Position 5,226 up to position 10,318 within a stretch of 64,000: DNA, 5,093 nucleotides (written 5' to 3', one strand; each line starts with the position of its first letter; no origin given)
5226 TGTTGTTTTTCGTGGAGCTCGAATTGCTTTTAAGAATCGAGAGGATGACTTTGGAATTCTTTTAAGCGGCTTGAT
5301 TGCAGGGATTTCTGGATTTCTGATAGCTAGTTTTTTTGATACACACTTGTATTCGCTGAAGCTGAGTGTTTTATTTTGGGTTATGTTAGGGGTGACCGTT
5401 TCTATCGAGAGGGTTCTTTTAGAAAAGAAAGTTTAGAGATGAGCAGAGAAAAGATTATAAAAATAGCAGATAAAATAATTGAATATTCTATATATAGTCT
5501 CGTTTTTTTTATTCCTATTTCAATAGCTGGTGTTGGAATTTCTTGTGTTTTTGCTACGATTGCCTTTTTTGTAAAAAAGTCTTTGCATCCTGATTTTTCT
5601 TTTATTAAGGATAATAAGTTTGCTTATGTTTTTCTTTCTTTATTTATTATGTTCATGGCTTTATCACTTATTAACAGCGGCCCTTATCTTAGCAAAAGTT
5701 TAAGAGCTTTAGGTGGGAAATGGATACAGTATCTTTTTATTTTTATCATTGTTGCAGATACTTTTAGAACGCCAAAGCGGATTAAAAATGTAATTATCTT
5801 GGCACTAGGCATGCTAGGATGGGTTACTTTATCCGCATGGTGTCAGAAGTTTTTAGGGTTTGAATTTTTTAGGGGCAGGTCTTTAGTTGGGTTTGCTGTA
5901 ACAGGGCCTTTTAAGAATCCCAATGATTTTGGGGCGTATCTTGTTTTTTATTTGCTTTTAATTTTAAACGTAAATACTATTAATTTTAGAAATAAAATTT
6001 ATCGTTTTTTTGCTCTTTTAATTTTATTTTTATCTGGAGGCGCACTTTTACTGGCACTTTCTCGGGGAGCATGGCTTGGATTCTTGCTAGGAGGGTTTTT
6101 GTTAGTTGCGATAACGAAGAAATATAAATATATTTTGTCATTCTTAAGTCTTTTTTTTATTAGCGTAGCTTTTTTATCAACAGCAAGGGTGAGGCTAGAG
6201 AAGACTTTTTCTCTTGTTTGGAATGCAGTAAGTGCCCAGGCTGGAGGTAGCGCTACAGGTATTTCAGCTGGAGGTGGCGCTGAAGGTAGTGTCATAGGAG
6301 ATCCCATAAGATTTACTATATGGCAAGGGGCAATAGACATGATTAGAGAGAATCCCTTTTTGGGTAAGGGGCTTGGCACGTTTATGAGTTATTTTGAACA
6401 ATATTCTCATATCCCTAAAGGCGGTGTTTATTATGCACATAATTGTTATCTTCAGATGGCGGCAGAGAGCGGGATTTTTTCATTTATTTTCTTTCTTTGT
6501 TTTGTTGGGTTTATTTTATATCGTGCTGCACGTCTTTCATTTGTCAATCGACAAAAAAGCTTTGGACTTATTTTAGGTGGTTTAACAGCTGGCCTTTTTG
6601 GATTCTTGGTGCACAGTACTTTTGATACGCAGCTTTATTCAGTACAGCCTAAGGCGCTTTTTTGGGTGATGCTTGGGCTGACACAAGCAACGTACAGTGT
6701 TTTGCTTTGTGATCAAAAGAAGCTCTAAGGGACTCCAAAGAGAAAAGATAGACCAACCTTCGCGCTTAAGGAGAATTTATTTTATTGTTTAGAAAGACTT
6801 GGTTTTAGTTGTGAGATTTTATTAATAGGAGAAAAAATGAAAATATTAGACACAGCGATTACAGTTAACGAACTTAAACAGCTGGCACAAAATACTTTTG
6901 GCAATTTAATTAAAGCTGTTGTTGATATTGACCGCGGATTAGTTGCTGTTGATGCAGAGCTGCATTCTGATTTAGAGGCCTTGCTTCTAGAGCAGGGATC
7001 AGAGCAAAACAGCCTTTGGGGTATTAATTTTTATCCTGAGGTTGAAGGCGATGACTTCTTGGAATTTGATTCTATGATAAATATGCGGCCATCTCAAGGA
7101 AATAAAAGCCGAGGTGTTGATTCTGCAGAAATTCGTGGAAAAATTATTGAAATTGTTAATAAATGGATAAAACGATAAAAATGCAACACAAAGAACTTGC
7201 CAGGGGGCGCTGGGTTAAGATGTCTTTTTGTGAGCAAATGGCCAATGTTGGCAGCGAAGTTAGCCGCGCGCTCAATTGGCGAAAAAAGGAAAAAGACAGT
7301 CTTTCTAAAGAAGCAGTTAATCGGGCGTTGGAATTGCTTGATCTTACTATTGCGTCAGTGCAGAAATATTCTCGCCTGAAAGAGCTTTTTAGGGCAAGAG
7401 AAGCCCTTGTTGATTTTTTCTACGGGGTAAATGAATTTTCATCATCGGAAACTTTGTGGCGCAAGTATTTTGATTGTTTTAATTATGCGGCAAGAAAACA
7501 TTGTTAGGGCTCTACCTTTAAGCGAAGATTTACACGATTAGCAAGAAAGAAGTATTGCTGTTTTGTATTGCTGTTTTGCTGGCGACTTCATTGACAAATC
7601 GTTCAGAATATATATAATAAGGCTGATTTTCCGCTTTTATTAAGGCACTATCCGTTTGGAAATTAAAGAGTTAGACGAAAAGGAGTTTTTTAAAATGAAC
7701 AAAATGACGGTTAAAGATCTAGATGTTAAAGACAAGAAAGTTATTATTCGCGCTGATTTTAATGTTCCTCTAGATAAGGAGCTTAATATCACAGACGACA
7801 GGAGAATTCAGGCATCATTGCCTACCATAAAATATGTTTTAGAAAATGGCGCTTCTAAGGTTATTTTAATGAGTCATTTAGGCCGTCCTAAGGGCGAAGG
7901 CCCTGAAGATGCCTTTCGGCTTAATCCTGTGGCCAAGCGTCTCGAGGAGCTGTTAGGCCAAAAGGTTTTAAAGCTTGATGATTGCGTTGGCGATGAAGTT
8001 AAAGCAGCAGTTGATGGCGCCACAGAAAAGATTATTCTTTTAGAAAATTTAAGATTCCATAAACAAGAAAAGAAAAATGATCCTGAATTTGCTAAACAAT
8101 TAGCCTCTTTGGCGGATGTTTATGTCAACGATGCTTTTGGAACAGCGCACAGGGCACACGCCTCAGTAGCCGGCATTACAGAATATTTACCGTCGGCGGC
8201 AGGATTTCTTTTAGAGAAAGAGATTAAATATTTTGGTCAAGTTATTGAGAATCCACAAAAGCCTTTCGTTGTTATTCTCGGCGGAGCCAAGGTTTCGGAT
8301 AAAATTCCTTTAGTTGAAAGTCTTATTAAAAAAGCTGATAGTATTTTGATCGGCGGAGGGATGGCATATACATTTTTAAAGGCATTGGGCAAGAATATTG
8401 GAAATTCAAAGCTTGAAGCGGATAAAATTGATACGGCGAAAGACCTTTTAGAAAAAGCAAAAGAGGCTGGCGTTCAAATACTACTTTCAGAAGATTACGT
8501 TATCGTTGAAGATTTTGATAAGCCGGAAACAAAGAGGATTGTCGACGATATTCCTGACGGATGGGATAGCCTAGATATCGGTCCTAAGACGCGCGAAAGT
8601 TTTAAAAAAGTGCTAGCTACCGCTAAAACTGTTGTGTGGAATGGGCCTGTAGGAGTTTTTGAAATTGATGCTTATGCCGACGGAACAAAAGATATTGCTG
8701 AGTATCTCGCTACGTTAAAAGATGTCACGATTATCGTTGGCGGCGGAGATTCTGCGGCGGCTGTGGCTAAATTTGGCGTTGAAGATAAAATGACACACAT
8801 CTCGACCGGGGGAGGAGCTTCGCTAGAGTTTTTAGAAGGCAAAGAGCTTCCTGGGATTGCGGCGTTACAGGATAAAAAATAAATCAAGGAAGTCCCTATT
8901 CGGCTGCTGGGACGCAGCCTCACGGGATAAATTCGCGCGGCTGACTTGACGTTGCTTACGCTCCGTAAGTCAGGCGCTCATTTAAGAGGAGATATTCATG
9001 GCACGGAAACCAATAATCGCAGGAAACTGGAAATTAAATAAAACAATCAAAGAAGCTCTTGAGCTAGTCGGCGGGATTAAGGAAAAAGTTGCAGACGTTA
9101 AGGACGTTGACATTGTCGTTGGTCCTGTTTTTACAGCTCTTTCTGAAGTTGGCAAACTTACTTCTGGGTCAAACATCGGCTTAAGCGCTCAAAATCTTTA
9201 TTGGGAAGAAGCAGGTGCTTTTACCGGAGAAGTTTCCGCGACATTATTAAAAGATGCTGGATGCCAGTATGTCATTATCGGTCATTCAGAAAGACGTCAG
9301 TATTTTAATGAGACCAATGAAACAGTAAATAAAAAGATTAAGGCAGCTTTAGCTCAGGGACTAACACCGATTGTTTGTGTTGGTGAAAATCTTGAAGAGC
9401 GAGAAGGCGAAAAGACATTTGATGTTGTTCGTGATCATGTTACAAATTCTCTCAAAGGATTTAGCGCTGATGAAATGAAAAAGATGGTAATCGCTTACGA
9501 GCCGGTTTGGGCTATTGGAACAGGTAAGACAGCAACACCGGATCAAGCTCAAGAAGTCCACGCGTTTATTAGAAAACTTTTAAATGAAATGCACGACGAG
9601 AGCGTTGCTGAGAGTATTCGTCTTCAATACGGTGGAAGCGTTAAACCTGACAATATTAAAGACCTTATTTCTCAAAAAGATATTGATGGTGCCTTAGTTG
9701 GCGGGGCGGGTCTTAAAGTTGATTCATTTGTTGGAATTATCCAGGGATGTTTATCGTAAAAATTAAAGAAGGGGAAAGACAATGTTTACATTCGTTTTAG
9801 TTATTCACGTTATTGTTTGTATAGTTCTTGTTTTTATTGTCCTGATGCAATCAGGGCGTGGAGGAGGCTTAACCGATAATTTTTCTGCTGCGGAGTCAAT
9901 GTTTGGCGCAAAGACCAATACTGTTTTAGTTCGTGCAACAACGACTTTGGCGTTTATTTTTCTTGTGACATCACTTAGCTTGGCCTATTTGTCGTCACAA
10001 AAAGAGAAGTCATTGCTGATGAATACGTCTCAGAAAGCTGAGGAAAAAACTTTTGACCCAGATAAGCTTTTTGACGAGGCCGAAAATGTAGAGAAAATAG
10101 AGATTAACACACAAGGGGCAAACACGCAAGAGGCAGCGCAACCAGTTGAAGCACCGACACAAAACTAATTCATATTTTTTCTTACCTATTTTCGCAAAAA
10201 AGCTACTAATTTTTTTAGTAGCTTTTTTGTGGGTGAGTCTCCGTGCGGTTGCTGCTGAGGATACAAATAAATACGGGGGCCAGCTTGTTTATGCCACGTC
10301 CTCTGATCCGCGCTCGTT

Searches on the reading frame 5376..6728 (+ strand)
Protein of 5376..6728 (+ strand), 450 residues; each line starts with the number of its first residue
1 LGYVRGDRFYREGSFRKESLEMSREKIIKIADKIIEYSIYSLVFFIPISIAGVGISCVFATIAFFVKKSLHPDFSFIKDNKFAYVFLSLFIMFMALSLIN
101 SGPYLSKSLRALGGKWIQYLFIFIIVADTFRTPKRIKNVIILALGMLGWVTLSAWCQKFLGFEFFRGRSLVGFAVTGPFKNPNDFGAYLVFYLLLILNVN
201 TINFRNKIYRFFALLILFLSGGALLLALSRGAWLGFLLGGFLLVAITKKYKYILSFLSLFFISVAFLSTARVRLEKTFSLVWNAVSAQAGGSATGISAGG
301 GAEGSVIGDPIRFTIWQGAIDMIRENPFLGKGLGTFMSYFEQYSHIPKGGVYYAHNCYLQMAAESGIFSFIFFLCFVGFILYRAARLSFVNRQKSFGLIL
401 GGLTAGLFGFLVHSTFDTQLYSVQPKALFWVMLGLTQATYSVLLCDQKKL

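Call 9: search_protein_families(library=pfam, proteins=[window:5376-6728:+], max_evalue=0.001)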
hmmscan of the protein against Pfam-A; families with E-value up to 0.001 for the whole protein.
window:5376-6728:+ (450 aa): 1 family
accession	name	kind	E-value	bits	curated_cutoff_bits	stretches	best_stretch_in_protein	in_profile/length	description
PF04932.20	Wzy_C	-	1.4e-22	80.6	31.7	1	216-374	2-149/149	O-Antigen ligase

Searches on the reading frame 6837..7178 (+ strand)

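Call 9: search_protein_families(library=pfam, proteins=[window:6837-7178:+], max_evalue=0.001)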
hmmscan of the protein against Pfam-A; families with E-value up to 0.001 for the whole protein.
window:6837-7178:+ (113 aa): 1 family
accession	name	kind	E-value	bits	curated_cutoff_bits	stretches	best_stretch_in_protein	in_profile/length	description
PF18924.5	DUF5674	-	7.6e-39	132.6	27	1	3-109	2-108/109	Protein of unknown function (DUF5674)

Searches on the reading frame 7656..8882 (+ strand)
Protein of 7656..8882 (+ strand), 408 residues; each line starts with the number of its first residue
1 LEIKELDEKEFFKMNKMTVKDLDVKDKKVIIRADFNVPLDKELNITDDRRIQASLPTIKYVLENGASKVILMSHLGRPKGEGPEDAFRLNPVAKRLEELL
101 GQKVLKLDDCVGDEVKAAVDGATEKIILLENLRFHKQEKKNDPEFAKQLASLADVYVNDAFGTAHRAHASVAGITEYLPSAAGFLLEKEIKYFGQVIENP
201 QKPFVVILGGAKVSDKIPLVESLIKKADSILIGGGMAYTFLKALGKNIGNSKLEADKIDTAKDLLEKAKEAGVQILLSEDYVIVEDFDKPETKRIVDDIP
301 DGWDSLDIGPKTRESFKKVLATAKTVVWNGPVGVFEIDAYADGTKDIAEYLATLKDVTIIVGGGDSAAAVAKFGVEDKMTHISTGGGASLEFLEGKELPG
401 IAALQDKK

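Call 9: search_protein_families(library=pfam, proteins=[window:7656-8882:+], max_evalue=0.001)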
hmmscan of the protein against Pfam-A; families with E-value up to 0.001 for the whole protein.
window:7656-8882:+ (408 aa): 1 family
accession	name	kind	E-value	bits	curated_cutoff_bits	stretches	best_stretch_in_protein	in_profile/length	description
PF00162.24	PGK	-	3.7e-162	540.1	27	1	19-396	1-379/379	Phosphoglycerate kinase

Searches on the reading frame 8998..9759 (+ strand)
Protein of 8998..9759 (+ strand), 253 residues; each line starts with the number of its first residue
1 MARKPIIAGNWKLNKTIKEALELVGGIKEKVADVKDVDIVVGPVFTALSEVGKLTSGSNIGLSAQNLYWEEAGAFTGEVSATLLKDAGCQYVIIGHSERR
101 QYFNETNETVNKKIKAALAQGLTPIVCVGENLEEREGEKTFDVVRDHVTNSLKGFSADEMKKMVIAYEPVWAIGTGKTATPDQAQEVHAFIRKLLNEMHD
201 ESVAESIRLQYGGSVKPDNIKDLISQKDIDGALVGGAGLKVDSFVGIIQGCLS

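Call 9: search_protein_families(library=pfam, proteins=[window:8998-9759:+], max_evalue=0.001)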
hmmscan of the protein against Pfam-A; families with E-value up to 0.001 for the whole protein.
window:8998-9759:+ (253 aa): 1 family
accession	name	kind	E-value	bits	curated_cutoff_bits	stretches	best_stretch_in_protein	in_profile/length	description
PF00121.24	TIM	-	3.4e-101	338.3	20.1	1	5-249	1-243/245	Triosephosphate isomerase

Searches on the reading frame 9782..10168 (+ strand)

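Call 6: search_protein_families(library=pfam, proteins=[window:9782-10168:+], max_evalue=0.001)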
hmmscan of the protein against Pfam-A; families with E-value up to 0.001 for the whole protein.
window:9782-10168:+ (128 aa): 1 family
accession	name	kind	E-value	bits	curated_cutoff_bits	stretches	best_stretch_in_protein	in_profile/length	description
PF03840.19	SecG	-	4.8e-19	68.7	29.2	1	4-70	1-70/70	Preprotein translocase SecG subunit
